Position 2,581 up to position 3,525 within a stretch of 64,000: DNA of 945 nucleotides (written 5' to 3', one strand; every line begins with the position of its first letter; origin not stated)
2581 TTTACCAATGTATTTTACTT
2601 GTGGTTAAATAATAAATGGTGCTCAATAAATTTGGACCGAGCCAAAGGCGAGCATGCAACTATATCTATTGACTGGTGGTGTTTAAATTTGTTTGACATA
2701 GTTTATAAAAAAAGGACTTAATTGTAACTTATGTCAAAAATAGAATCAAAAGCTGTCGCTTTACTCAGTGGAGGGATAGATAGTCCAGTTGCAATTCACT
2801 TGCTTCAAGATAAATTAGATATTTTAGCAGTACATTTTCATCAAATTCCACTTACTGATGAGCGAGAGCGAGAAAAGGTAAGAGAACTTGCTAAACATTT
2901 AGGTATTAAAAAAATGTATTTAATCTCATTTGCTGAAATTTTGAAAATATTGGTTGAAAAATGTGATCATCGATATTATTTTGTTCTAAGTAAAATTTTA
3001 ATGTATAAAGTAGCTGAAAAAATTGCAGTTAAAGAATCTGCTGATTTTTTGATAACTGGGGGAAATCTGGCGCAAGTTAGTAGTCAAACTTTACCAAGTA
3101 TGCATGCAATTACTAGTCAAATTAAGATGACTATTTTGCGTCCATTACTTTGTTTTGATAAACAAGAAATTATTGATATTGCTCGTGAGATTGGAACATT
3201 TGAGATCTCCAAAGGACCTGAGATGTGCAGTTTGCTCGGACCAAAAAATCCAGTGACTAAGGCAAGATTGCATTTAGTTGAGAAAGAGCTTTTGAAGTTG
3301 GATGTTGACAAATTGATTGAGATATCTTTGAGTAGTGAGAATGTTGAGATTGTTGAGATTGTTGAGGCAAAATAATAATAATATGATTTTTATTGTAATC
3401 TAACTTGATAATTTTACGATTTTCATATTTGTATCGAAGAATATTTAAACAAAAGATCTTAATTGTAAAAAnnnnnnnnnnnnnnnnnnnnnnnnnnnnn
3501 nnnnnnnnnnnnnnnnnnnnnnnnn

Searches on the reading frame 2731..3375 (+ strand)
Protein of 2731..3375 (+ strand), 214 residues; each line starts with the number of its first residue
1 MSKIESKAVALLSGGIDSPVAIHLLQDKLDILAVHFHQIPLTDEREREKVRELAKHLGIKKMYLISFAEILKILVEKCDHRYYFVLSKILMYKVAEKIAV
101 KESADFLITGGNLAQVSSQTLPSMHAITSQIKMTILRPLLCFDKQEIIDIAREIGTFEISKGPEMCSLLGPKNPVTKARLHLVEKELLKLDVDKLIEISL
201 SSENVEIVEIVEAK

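Call 8: search_protein_families(library=pfam, proteins=[window:2731-3375:+], max_evalue=0.0001)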
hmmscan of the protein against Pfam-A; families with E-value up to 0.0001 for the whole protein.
window:2731-3375:+ (214 aa): 4 families
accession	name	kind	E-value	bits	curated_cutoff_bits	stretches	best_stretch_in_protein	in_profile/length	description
PF02568.20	ThiI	-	1.2e-49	169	20.5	1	6-190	4-195/197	Thiamine biosynthesis protein (ThiI)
PF06508.19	QueC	-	5.1e-08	33.1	22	1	7-65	1-58/210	Queuosine biosynthesis protein QueC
PF01171.26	ATP_bind_3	-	7.1e-08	32.8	27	1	12-153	6-158/182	PP-loop family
PF00733.27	Asn_synthase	-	2.1e-05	24.8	21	1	9-98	21-114/354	Asparagine synthase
